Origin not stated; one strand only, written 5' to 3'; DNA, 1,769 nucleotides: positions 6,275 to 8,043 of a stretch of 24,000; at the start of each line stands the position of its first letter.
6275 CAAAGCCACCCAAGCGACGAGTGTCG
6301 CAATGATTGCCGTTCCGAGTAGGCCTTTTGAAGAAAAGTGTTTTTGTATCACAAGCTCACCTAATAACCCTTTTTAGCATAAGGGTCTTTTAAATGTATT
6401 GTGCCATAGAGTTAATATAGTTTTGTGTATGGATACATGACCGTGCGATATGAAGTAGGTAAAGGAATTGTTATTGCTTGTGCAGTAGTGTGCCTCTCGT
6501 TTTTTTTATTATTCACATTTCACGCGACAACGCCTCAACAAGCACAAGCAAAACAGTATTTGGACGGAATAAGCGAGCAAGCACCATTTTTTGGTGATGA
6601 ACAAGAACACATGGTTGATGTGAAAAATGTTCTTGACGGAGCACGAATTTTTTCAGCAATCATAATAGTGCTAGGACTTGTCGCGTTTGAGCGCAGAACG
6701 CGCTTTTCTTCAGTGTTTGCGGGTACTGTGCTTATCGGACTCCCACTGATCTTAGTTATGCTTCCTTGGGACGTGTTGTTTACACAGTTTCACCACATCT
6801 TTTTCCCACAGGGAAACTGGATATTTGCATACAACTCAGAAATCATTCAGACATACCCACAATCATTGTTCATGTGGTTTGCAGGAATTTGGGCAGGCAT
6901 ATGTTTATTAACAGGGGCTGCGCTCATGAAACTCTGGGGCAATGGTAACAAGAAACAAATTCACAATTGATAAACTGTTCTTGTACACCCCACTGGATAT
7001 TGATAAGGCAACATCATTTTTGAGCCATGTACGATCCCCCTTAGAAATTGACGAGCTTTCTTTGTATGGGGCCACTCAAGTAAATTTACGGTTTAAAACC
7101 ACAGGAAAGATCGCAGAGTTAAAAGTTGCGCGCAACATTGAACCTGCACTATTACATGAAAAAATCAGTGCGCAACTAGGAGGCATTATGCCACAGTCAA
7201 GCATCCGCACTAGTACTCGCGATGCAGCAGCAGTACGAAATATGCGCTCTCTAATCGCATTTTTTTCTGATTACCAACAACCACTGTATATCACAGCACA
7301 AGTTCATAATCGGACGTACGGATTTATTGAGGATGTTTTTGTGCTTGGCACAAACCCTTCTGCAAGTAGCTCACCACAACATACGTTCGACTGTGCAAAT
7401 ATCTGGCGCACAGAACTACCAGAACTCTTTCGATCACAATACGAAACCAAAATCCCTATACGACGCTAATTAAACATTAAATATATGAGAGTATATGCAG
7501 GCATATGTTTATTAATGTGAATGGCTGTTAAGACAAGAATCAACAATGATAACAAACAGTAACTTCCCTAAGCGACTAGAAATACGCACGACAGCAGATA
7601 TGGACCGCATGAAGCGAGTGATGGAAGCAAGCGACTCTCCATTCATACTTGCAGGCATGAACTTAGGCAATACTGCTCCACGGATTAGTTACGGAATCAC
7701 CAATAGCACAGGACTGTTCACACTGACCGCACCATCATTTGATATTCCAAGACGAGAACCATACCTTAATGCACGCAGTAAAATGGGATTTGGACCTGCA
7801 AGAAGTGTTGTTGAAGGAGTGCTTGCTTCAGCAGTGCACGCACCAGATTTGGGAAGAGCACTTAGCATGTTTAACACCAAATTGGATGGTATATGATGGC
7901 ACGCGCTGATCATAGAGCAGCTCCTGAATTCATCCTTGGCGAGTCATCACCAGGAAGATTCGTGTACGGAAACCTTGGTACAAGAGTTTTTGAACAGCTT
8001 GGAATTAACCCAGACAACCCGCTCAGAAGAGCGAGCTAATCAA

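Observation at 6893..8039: Identical 19-nt element exactly 30 nt upstream of two diverged tandem orphan paralogues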

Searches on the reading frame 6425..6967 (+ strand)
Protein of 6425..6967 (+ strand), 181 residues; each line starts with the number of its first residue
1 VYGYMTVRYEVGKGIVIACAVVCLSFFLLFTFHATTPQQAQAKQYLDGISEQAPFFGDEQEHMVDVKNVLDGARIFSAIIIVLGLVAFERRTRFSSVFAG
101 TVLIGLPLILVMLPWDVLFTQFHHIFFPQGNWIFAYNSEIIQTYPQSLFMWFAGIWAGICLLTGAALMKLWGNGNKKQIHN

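Call 8: search_protein_families(library=pfam, proteins=[window:6425-6967:+], max_evalue=0.1)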
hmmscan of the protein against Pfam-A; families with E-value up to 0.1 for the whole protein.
window:6425-6967:+ (181 aa): 1 family
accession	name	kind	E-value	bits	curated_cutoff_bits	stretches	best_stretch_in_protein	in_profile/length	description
PF07314.17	Lit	-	3e-15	57.2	24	1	56-149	71-176/176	Lipoprotein intramolecular transacylase Lit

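Call 9: search_protein_families(library=ncbifam, proteins=[window:6425-6967:+], max_evalue=0.1)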
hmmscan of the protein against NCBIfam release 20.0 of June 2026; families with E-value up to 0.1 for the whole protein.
window:6425-6967:+ (181 aa): 3 families
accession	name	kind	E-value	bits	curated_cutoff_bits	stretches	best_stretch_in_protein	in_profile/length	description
TIGR01906.1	integ_TIGR01906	hypoth_equivalog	5.6e-12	45.9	74.8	1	57-152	79-182/207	TIGR01906 family membrane protein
NF051877.1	lptranacylLit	equivalog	3.3e-07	30.2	400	1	61-167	94-207/220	lipoprotein intramolecular transacylase Lit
NF010976.0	PRK14399.1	equivalog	0.0075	16.1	419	1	79-167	139-222/258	membrane protein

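Call 15: find_homologous_proteins(query=window:6425-6967:+, max_evalue=0.001)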
Query window:6425-6967:+ (181 aa): 1 proteins with E <= 0.001 among 474 candidates.
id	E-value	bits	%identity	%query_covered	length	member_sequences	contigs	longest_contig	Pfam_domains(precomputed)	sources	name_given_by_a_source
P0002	2.0e-115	401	100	98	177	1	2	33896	PF07314.18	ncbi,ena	-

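Call 16: find_encoding_contigs(protein=P0002, flank=10000, max_places=6)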
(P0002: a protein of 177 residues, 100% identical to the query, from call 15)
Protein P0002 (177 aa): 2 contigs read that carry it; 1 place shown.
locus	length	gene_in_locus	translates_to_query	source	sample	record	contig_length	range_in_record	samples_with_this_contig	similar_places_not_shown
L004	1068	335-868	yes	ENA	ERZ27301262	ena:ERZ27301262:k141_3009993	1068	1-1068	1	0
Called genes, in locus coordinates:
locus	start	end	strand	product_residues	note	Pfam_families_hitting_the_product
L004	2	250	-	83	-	?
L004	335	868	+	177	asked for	PF07314:Lit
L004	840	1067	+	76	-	?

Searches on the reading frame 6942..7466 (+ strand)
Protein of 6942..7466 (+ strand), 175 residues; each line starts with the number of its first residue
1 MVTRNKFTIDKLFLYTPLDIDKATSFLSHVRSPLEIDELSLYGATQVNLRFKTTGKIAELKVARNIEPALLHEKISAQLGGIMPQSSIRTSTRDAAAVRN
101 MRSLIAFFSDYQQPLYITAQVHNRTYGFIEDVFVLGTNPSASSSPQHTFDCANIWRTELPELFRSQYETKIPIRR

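Call 8: search_protein_families(library=pfam, proteins=[window:6942-7466:+], max_evalue=0.1)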
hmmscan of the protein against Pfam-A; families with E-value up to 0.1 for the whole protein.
window:6942-7466:+ (175 aa): 0 families

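Call 9: search_protein_families(library=ncbifam, proteins=[window:6942-7466:+], max_evalue=0.1)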
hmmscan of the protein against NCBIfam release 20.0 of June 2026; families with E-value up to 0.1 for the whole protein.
window:6942-7466:+ (175 aa): 0 families

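Call 10: find_homologous_proteins(query=window:6942-7466:+, max_evalue=0.01)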
Query window:6942-7466:+ (175 aa): 1 proteins with E <= 0.01 among 26 candidates.
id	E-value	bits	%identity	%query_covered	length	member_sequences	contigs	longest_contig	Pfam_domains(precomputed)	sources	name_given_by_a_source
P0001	6.6e-110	382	100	100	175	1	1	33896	-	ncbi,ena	-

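Call 12: find_encoding_contigs(protein=P0001, flank=10000, max_places=6)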
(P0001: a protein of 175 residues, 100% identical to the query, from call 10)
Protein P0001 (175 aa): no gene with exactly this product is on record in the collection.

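Call 23: find_encoding_contigs(protein=P0007, flank=10000, max_places=6)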
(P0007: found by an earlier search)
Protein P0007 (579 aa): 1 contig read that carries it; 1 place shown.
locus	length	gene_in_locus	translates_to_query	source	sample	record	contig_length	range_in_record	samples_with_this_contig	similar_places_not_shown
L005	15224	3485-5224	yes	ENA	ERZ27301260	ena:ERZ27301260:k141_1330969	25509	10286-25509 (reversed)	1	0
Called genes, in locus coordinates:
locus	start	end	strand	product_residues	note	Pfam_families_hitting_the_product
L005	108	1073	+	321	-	PF01909:NTP_transf_2 (weak)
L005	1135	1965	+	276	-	PF00753:Lactamase_B, PF23023:Anti-Pycsar_Apyc1 (faint), PF12706:Lactamase_B_2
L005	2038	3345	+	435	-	PF01336:tRNA_anti-codon, PF00152:tRNA-synt_2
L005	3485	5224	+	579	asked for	PF04068:Fer4_RLI, PF12837:Fer4_6 (faint), PF02463:SMC_N, PF00005:ABC_tran, PF13304:AAA_21 (faint), PF13401:AAA_22 (faint), PF00005:ABC_tran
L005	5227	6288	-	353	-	-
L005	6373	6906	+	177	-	PF07314:Lit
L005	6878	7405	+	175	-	-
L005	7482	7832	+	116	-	-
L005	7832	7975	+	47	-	-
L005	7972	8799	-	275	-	PF01135:PCMT, PF08704:GCD14, PF05175:MTS (weak), PF06325:PrmA (weak), PF08241:Methyltransf_11 (weak), PF09445:Methyltransf_15 (faint), PF13649:Methyltransf_25, PF13847:Methyltransf_31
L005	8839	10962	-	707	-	PF17963:Big_9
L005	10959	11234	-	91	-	PF04014:MazE_antitoxin (weak)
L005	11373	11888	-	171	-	-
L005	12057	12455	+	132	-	PF00293:NUDIX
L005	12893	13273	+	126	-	PF08570:DUF1761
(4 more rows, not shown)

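Call 35: predict_structure(protein=window:6942-7466:+)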
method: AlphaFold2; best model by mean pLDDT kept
length: 175 residues; sequences in the alignment: 1
mean_pLDDT: 53.0   pTM: 0.46
mean pLDDT of the five models: 53.0, 39.5, 32.4, 31.5, 30.4
residues with pLDDT >= 90: 0; 70-90: 12; 50-70: 102; < 50: 61
segments of 3 or more residues with pLDDT < 50: 1-4, 83-94, 136-175
pLDDT, mean of each block of 10 residues (from residue 1): 54 69 70 64 64 59 52 56 40 52 63 63 58 45 34 36 34 26
secondary structure, 60 per line:
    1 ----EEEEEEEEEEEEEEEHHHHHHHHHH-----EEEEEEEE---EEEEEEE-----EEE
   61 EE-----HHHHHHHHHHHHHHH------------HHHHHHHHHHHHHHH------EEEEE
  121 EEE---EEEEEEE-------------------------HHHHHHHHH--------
elements in order: E5-19 H20-29 E35-42 E46-52 E58-62 H68-82 H95-109 E116-123 E127-133 H159-167

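Call 42: search_protein_families(library=phrogs, proteins=[window:6942-7466:+], max_evalue=1)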
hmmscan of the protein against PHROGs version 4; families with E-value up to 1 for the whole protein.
window:6942-7466:+ (175 aa): 0 families

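Call 43: search_protein_families(library=padloc, proteins=[window:6942-7466:+], max_evalue=1)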
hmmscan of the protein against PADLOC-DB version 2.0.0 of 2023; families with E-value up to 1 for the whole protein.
window:6942-7466:+ (175 aa): 0 families

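Call 46: find_related_loci(query=window:6942-7466:+, collection=viral_contigs, flank=5000)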
Query window:6942-7466:+ (175 aa) in viral_contigs; peptide patterns used: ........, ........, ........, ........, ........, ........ (x = any residue, [..] = any of these).
7 stretches matched a pattern, but none encodes a relative of the query by tblastn (E <= 1e-3).

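Call 47: fold_search(model_id=the predicted structure, library=pdb)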
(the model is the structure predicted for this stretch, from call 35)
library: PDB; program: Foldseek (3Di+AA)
matches with E <= 10: 822; with E <= 0.001: 0
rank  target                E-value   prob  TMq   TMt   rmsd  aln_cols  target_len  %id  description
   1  9iv3_C                1.2e-01  0.51  0.22  0.32  17.0       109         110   12  Crystal structure of CcmS-CcmK1 complex from Synechocystis sp. PCC 6803 (released 2025-03-12)
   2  9ghd_W                1.6e-01  0.66  0.22  0.18  10.3        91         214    9  Escherichia coli 70S ribosome in complex with Staphylococcus aureus FusB-EF-G (FusB-EF-G-70S*) (released 2025-03-26)
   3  6p4w_D                1.6e-01  0.60  0.34  0.18  15.9       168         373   12  XPB helicase in a complex with truncated Bax1 from Sulfurisphaera tokodaii at 2.96 Angstrom resolution (released 2020-06-03)
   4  6d9k_F                2.1e-01  0.07  0.15  0.04  20.7       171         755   10  Ternary RsAgo Complex with Guide RNA and Target DNA Containing A-G Non-canonical Pair (released 2018-07-25)
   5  6p4w_B                2.4e-01  0.44  0.32  0.18  15.7       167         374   12  XPB helicase in a complex with truncated Bax1 from Sulfurisphaera tokodaii at 2.96 Angstrom resolution (released 2020-06-03)
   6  9ghc_W                2.5e-01  0.51  0.22  0.07  10.1        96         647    9  Pre-release fusidic acid-locked Escherichia coli 70S ribosome with Staphylococus aureus EF-G and FusB (FusB-EF-G-70S) (released 2025-03-26)
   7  9a76_A                2.5e-01  0.15  0.23  0.07  22.3       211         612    7  Integrative model of LEPA-CSHA by crosslinking MS and deep learning (released 2024-09-18)
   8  9iv3_A                2.8e-01  0.41  0.19  0.33  10.5        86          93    8  Crystal structure of CcmS-CcmK1 complex from Synechocystis sp. PCC 6803 (released 2025-03-12)
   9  2x3d_D                2.8e-01  0.11  0.12  0.20  10.3        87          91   11  Crystal Structure of SSo6206 from Sulfolobus solfataricus P2 (released 2010-07-28)
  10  3zz0_A                3.0e-01  0.47  0.21  0.06  10.4        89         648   12  Crystal structure of ribosomal elongation factor (EF)-G from Staphylococcus aureus with a fusidic acid hyper-sensitivi (released 2012-07-18)
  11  3izp                  3.0e-01  0.38  0.21  0.06  11.7        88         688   10  Conformation of EF-G during translocation (released 2011-03-16)
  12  3sss_C                3.0e-01  0.15  0.18  0.28  13.6       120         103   12  CcmK1 with residues 103-113 deleted (released 2012-07-11)
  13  9f0h_A                3.3e-01  0.41  0.19  0.32  11.7        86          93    8  cryo-EM structure of carboxysomal mini-shell icosahedral assembly from co-expression of CsoS1C, CsoS4A, and CsoS2-C (T (released 2024-12-11)
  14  9gha_W                3.7e-01  0.44  0.22  0.07  10.2        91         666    9  Fusidic acid-locked Escherichia coli 70S ribosome with Staphylococcus aureus EF-G and a tRNA in pe/E chimeric state (C (released 2025-03-26)
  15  9neo_A                3.7e-01  0.07  0.16  0.14  17.1       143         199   10  TEAD2 YAP binding domain (YBD) (released 2026-03-04)
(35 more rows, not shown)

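Call 61: search_dna_similar(query=window:6942-7466:+, collection=phages, mode=protein, max_evalue=0.01)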
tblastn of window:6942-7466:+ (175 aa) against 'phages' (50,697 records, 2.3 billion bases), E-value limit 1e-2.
No match.

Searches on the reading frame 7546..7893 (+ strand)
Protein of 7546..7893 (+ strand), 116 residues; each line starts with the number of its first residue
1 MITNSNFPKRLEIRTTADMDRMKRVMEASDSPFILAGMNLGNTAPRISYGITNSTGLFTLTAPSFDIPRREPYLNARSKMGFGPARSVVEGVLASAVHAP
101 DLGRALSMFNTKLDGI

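Call 8: search_protein_families(library=pfam, proteins=[window:7546-7893:+], max_evalue=0.1)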
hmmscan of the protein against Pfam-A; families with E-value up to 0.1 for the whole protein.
window:7546-7893:+ (116 aa): 0 families

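Call 9: search_protein_families(library=ncbifam, proteins=[window:7546-7893:+], max_evalue=0.1)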
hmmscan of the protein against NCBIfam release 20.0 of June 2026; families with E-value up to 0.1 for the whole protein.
window:7546-7893:+ (116 aa): 0 families

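Call 18: search_protein_representatives(protein=window:7546-7893:+)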
Query: 116 residues. Proteins with E-value up to 0.001 (for the whole library): 3; up to 1e-10: 2; up to 1e-30: 1. The best 3 are listed.
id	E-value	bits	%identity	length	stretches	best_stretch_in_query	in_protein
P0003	9.0e-70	247.5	100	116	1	1-116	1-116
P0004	1.1e-12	64.0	24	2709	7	9-76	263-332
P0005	6.6e-04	35.7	25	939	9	9-56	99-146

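Call 20: search_protein_families(library=pfam, proteins=[P0004, P0005], max_evalue=0.01)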
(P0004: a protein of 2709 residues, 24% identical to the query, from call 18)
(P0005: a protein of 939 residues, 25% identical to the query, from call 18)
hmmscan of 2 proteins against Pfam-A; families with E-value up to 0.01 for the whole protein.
P0004 (2709 aa): 16 families
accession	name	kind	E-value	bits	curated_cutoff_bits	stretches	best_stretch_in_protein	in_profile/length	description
PF03382.20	DUF285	-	7.5e-155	507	25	5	2226-2345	2-120/120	Mycoplasma protein of unknown function, DUF285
PF05215.19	Spiralin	-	8.9e-44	148.3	25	1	135-198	18-81/81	Spiralin domain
PF08990.16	Docking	-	5.7e-18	64.7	20.9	0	222-233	3-14/29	Erythronolide synthase docking domain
PF01429.25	MBD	-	8.9e-16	57.7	21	0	613-637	47-71/77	Methyl-CpG binding domain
PF03460.22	NIR_SIR_ferr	-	1.7e-14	53.8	24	0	1436-1459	40-63/69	Nitrite/Sulfite reductase ferredoxin-like half domain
PF10106.14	DUF2345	-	1.8e-14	54.3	30.7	0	722-748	76-102/151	Uncharacterized protein conserved in bacteria (DUF2345)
PF04298.18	Zn_peptidase_2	-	4e-13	49.9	27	0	1229-1278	30-79/218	Putative neutral zinc metallopeptidase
PF00788.29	RA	-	8.3e-11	42.8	21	0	1384-1425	21-61/93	Ras association (RalGDS/AF-6) domain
PF19187.6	HTH_PafC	-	4.6e-10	39.8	32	0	643-700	51-109/115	PafC helix-turn-helix domain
PF18344.7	CBM32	-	9.1e-10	38.7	25.7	0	333-369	28-64/64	Carbohydrate binding module family 32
PF04402.19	SIMPL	-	5.4e-08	33.8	25.2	0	1388-1481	36-134/205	Protein of unknown function (DUF541)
PF16344.10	FecR_C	-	4.2e-06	27.2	24.4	0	206-236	30-60/70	FecR, C-terminal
PF11259.13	DUF3060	-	0.00012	22.1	23.1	0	1423-1450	3-30/58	Protein of unknown function (DUF3060)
PF13033.11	DUF3894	-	0.00047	20.7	25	0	896-919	20-43/54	Protein of unknown function (DUF3894)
PF17800.7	NPL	-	0.0019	19.4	23.4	0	1203-1309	4-72/94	Nucleoplasmin-like domain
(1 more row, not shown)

P0005 (939 aa): 5 families
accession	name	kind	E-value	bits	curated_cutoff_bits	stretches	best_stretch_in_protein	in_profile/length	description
PF25059.1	FN3_DSCAM-DSCAML_C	-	5.6e-15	55.9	39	0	83-120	44-81/89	DSCAM/DSCAML C-terminal Fn3-like domain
PF25701.1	RRM_YTH1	-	2e-12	47.2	35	0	149-163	2-16/75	YTH1-like RRM domain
PF08538.16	DUF1749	-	1.3e-09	38.1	24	0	152-173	108-129/299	Protein of unknown function (DUF1749)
PF24156.1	DUF7407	-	1.9e-09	38.1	28.2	0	80-96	41-57/74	Domain of unknown function (DUF7407)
PF10725.14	DUF2517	-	6.1e-06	26.4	25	0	96-106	38-48/61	Protein of unknown function (DUF2517)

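Call 24: find_encoding_contigs(protein=P0003, flank=10000, max_places=6)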
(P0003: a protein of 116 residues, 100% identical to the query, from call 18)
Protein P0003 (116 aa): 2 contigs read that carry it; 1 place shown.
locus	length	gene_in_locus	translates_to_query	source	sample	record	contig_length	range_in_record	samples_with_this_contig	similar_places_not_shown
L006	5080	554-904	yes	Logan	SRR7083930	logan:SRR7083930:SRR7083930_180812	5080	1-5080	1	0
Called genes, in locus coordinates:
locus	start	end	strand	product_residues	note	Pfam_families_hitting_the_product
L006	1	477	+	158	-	?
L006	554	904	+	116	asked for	-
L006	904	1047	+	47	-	-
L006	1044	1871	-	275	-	PF01135:PCMT, PF08704:GCD14, PF05175:MTS (weak), PF06325:PrmA (weak), PF08241:Methyltransf_11 (weak), PF09445:Methyltransf_15 (faint), PF13649:Methyltransf_25, PF13847:Methyltransf_31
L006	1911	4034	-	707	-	PF17963:Big_9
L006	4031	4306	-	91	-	PF04014:MazE_antitoxin (weak)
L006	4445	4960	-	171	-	-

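Call 42: search_protein_families(library=phrogs, proteins=[window:7546-7893:+], max_evalue=1)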
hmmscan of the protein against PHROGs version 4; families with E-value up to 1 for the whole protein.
window:7546-7893:+ (116 aa): 0 families

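Call 43: search_protein_families(library=padloc, proteins=[window:7546-7893:+], max_evalue=1)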
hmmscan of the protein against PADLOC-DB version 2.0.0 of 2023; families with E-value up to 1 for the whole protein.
window:7546-7893:+ (116 aa): 0 families

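Call 44: predict_structure(protein=window:7546-7893:+)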
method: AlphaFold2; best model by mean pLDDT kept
length: 116 residues; sequences in the alignment: 1
mean_pLDDT: 38.6   pTM: 0.23
mean pLDDT of the five models: 38.6, 38.0, 37.6, 36.9, 36.5
residues with pLDDT >= 90: 0; 70-90: 0; 50-70: 7; < 50: 109
segments of 3 or more residues with pLDDT < 50: 1-16, 28-48, 50-116
pLDDT, mean of each block of 10 residues (from residue 1): 31 44 49 42 44 38 36 30 36 38 40 32
secondary structure, 60 per line:
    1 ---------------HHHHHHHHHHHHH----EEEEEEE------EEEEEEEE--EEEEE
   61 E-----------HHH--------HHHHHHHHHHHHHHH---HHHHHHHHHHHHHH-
elements in order: H16-28 E33-39 E46-53 E56-61 H84-98 H102-115

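Call 62: search_dna_similar(query=window:7546-7893:+, collection=phages, mode=protein, max_evalue=0.01)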
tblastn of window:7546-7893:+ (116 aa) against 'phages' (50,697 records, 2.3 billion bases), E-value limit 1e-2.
No match.

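Call 63: find_related_loci(query=window:7546-7893:+, collection=viral_contigs, flank=5000)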
Query window:7546-7893:+ (116 aa) in viral_contigs; peptide patterns used: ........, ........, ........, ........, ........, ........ (x = any residue, [..] = any of these).
17 stretches matched a pattern, but none encodes a relative of the query by tblastn (E <= 1e-3).
